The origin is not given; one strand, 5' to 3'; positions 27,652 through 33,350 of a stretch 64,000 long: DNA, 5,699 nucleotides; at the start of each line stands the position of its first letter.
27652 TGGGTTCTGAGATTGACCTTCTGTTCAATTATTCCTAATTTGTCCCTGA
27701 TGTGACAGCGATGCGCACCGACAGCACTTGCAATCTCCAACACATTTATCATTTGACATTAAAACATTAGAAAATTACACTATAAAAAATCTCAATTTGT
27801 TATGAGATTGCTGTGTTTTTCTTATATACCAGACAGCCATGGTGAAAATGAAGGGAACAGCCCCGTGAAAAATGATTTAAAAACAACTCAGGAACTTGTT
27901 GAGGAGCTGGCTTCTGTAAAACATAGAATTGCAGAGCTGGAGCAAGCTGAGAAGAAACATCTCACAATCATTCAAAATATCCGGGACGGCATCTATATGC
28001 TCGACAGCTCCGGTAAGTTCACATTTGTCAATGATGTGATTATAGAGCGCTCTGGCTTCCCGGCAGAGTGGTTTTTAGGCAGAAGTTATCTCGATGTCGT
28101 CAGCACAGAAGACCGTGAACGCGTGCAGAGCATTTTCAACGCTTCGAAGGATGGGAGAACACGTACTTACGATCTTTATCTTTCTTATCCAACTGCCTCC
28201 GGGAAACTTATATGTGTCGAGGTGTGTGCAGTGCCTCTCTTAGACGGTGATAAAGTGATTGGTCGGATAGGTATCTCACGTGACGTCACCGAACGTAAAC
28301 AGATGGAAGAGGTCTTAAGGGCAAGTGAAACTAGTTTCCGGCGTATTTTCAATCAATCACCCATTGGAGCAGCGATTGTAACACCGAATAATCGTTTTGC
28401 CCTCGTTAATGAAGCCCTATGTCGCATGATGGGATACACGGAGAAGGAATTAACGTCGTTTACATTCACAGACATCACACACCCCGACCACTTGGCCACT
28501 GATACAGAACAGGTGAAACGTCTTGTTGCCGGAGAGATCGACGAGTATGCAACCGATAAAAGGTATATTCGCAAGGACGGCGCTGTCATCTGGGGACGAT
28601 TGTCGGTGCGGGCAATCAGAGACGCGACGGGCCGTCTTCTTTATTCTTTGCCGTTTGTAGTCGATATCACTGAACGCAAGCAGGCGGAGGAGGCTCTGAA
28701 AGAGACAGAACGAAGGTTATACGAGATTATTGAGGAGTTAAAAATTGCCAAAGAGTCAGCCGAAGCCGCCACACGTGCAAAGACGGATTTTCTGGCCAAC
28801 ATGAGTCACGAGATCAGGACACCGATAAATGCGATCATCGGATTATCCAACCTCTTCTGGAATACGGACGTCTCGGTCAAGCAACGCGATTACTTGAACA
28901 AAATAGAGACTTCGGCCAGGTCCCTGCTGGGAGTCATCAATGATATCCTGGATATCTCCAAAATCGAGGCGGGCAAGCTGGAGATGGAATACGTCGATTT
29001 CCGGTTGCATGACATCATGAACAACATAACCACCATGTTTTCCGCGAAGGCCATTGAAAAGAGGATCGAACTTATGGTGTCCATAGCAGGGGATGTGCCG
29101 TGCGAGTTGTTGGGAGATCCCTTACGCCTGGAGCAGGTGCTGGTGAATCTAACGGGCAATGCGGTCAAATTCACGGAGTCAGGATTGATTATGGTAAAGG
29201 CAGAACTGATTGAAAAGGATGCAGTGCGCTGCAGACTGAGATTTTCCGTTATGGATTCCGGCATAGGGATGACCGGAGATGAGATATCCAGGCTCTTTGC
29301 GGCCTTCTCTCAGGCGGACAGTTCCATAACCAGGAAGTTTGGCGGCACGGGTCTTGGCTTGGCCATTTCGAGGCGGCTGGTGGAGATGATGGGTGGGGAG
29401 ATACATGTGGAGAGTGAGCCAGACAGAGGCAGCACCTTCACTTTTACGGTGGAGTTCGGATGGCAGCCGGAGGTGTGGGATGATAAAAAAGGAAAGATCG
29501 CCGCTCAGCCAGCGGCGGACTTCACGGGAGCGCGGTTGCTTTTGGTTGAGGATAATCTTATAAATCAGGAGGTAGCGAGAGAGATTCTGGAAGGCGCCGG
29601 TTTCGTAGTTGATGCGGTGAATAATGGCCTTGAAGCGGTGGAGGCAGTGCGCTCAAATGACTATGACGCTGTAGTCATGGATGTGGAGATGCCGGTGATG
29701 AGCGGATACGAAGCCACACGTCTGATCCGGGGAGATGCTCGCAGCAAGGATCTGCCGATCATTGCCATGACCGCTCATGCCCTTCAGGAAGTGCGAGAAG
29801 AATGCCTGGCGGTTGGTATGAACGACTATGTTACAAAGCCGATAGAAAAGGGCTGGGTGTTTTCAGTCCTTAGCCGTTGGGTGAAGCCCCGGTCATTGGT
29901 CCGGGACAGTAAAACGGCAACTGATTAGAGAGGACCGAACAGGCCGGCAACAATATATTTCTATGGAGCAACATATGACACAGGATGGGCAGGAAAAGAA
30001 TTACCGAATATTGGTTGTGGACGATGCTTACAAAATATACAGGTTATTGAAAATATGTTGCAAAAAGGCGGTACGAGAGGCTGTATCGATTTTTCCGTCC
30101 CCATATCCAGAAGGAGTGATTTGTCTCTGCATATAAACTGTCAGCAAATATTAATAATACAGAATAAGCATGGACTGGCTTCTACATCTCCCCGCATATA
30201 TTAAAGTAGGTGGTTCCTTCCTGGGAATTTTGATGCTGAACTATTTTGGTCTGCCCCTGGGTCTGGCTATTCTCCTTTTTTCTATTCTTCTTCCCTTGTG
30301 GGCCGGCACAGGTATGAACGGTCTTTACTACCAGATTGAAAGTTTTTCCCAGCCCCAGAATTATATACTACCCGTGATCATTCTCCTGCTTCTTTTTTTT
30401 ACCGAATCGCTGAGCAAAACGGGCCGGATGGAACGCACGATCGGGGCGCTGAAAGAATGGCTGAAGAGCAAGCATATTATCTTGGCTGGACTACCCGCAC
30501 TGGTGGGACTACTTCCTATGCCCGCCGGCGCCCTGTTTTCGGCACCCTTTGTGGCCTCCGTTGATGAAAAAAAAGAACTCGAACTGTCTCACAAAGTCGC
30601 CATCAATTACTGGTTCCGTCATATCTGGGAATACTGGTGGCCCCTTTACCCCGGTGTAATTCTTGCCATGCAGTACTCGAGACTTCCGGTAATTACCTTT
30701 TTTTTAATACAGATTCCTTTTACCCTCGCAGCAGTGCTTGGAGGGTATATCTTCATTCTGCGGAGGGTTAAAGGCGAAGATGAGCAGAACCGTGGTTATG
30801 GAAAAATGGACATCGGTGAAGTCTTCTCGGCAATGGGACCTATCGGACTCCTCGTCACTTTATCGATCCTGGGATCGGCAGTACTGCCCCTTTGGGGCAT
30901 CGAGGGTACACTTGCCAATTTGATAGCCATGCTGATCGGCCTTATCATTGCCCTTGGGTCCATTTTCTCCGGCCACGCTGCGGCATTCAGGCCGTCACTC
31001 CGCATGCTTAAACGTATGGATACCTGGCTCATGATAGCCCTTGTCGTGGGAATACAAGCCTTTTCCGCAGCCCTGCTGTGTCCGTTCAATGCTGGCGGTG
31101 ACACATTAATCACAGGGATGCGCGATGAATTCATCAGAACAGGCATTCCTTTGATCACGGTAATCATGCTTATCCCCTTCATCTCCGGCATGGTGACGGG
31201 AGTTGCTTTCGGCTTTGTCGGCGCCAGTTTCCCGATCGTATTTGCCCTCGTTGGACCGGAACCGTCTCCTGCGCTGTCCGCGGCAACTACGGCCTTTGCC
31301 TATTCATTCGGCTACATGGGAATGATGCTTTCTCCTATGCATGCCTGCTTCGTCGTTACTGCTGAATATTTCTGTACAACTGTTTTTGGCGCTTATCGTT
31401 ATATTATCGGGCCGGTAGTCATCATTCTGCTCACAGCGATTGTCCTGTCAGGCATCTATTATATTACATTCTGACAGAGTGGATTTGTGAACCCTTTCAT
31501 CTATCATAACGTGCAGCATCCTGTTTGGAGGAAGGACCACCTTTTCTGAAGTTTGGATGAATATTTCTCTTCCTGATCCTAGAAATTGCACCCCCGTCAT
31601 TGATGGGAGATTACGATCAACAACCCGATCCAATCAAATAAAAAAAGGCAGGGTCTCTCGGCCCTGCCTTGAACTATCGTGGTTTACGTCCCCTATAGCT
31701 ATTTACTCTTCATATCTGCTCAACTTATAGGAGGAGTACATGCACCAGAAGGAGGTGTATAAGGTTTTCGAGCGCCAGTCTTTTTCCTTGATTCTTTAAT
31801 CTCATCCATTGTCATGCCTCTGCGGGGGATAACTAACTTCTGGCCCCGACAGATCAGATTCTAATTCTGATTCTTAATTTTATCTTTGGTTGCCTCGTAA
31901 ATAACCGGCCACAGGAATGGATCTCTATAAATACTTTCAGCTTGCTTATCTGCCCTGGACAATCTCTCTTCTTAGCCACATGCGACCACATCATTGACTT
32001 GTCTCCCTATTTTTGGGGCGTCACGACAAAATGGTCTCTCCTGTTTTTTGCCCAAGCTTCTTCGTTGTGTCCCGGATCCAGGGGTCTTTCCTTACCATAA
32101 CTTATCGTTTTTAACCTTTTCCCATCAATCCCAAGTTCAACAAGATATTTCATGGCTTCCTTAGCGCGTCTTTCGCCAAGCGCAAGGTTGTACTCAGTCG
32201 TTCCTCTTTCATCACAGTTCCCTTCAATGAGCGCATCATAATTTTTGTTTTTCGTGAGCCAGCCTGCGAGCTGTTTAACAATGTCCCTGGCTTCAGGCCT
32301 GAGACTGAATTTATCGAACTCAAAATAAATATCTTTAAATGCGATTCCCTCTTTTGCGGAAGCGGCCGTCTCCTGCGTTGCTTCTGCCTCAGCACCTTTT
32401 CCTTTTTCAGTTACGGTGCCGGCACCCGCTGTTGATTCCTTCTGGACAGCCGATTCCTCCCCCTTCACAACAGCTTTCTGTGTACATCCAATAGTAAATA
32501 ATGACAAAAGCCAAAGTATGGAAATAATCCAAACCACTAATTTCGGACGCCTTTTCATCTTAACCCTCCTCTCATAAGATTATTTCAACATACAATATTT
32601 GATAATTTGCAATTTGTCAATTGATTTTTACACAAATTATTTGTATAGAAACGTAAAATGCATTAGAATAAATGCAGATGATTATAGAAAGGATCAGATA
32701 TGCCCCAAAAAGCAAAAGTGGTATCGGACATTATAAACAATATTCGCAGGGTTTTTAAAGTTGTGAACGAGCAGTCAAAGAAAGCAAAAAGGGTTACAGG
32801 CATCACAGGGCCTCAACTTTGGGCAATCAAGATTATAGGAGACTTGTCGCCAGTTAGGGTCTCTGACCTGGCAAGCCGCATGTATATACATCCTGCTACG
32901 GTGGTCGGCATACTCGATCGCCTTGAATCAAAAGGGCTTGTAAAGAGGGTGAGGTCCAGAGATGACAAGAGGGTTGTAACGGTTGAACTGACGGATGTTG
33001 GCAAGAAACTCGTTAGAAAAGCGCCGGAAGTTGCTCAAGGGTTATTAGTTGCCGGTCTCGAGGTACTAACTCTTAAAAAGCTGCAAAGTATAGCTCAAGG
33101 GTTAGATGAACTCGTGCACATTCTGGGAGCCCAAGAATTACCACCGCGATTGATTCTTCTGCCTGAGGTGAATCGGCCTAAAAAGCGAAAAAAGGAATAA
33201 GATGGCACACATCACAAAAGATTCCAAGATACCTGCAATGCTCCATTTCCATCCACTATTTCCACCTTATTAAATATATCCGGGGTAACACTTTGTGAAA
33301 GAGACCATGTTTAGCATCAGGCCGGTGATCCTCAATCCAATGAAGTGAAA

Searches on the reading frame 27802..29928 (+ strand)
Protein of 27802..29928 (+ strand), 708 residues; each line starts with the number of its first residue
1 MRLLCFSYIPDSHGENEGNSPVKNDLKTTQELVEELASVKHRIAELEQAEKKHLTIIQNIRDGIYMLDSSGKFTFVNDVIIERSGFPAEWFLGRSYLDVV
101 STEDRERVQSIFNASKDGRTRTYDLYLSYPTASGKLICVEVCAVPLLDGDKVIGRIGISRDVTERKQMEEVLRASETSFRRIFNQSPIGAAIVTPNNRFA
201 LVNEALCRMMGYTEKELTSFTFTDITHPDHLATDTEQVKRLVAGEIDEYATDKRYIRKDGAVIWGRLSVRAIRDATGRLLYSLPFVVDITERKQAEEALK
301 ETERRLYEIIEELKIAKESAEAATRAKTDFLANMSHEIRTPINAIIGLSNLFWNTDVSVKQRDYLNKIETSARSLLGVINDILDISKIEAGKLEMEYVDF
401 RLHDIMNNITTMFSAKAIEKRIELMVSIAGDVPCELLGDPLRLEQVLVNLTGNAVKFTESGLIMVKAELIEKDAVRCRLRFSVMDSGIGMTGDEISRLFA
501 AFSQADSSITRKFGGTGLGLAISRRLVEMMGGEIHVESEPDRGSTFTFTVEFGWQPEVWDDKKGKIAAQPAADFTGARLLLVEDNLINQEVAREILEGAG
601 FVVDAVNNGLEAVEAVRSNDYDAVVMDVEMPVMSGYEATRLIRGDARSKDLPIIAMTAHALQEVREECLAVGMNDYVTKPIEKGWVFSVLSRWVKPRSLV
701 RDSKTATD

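Call 30: search_protein_families(library=pfam, proteins=[window:27802-29928:+], max_evalue=0.001)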
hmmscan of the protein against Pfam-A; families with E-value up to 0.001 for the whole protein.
window:27802-29928:+ (708 aa): 8 families
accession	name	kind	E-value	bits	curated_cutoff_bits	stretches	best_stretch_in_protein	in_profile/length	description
PF02518.31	HATPase_c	-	2.1e-29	102.7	26.4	1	438-551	1-108/111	Histidine kinase-, DNA gyrase B-, and HSP90-like ATPase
PF00072.30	Response_reg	-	6.9e-27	94.3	30.2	1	580-683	2-103/111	Response regulator receiver domain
PF08448.16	PAS_4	-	1.1e-24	87.2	23.1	2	59-167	3-110/110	PAS fold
PF13426.13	PAS_9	-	5.5e-24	84.9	27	2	62-164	2-103/103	PAS domain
PF00989.32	PAS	-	1.4e-23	83.4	22.6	2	55-162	5-113/113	PAS fold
PF08447.18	PAS_3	-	2.4e-21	76.2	25.6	2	202-280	4-83/89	PAS fold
PF00512.31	HisKA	-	2.6e-20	72.7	26.9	1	326-391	1-66/66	His Kinase A (phospho-acceptor) domain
PF13188.13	PAS_8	-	4.2e-11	42.8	21.8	1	179-228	3-53/65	PAS domain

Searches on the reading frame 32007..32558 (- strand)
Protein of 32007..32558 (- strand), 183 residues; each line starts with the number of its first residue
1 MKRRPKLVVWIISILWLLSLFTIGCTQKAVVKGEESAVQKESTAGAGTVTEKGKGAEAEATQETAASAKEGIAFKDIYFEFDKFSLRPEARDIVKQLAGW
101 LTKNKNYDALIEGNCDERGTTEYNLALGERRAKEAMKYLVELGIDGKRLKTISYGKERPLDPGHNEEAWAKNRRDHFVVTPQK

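Call 30: search_protein_families(library=pfam, proteins=[window:32007-32558:-], max_evalue=0.001)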
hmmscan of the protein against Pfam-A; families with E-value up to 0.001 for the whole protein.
window:32007-32558:- (183 aa): 1 family
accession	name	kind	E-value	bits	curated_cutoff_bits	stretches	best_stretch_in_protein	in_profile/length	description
PF00691.25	OmpA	-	6.9e-21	74.9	27.2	1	78-173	1-98/98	OmpA family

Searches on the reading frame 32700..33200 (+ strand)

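Call 30: search_protein_families(library=pfam, proteins=[window:32700-33200:+], max_evalue=0.001)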
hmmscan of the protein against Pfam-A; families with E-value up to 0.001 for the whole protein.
window:32700-33200:+ (166 aa): 6 families
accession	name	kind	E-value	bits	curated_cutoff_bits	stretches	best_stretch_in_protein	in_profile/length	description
PF01047.28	MarR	-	4e-15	55.9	24.6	1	35-93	1-59/59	MarR family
PF12802.13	MarR_2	-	3.3e-12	46.8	27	1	34-91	2-60/61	MarR family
PF22381.2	Staph_reg_Sar_Rot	-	2.8e-08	34.2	27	1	60-106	34-83/85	Transcriptional regulator SarA/Rot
PF13463.12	HTH_27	-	2.9e-07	31.1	22.2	1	36-101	2-68/68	Winged helix DNA-binding domain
PF01325.25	Fe_dep_repress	-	1.7e-06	28.6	26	1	47-84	18-55/60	Iron dependent repressor, N-terminal DNA binding domain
PF01978.25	TrmB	-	0.00088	19.5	25.6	0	50-90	21-60/68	Sugar-specific transcriptional regulator TrmB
